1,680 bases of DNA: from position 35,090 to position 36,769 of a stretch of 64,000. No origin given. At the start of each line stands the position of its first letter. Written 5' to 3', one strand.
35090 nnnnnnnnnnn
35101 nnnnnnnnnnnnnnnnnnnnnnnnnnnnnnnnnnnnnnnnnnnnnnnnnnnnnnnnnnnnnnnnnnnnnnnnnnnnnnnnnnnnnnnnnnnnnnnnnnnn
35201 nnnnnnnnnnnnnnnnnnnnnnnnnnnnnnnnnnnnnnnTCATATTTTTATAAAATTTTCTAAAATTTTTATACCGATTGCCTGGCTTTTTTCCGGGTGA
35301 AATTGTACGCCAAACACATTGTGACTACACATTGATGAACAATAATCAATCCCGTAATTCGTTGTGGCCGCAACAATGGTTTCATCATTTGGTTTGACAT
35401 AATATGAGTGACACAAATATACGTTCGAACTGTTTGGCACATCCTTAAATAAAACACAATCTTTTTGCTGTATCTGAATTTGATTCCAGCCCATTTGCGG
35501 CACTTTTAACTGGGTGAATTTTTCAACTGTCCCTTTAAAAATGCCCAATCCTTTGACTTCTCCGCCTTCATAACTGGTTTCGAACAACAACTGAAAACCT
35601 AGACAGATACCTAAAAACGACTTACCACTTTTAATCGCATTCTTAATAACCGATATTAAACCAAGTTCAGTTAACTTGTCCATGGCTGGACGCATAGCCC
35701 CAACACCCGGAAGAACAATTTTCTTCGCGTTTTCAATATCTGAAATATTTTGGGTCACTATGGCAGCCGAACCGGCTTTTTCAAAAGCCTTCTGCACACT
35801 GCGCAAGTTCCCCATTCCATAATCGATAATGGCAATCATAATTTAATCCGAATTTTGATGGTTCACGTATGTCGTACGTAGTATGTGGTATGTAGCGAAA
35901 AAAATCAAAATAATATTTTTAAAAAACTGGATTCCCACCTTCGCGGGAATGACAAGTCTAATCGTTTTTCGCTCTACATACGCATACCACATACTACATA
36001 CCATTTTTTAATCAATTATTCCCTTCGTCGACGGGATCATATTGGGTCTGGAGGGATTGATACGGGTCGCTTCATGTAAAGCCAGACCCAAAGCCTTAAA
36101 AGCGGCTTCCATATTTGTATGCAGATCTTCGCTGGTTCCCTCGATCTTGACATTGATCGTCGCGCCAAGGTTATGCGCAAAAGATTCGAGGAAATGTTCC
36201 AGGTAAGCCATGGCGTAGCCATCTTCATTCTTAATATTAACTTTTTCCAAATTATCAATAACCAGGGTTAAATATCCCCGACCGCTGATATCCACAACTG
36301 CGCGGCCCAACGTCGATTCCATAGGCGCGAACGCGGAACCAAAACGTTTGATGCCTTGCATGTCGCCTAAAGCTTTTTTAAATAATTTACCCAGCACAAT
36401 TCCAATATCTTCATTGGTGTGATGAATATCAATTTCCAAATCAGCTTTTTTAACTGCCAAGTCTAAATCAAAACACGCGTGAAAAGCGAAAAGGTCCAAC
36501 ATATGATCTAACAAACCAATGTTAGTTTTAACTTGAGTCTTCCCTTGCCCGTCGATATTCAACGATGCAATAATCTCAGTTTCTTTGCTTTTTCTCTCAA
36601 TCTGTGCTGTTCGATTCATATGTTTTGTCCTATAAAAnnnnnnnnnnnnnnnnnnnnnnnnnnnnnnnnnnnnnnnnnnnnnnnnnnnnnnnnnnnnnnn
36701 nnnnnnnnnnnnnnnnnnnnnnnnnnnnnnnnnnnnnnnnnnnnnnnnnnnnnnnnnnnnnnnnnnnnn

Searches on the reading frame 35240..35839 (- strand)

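Call 83: search_protein_families(library=pfam, proteins=[window:35240-35839:-], max_evalue=0.00001)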
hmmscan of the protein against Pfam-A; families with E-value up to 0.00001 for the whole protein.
window:35240-35839:- (199 aa): 4 families
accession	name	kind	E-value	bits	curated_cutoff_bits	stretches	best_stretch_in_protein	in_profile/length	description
PF00117.34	GATase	-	1.8e-25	90.1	22.8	1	4-197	2-187/190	Glutamine amidotransferase class-I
PF07722.19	Peptidase_C26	-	6.2e-07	29.8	20.5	1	62-183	95-219/219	Peptidase C26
PF07685.20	GATase_3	-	9.1e-07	29.1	27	1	24-106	26-116/196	CobB/CobQ-like glutamine amidotransferase domain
PF01174.25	SNO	-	3.9e-06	27.3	27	1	10-198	6-184/188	SNO glutamine amidotransferase family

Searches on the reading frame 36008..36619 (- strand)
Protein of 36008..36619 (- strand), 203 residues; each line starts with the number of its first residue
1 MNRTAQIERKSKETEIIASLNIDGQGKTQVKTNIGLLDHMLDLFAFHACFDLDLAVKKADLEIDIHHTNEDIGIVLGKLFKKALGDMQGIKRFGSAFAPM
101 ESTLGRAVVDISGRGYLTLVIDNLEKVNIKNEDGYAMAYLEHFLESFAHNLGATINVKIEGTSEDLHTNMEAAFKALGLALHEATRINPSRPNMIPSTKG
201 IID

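Call 83: search_protein_families(library=pfam, proteins=[window:36008-36619:-], max_evalue=0.00001)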
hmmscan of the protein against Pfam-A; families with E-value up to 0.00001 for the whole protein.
window:36008-36619:- (203 aa): 1 family
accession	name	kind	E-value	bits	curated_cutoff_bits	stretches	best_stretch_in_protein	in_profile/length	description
PF00475.24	IGPD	-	2e-44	151.6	27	1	32-181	1-144/144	Imidazoleglycerol-phosphate dehydratase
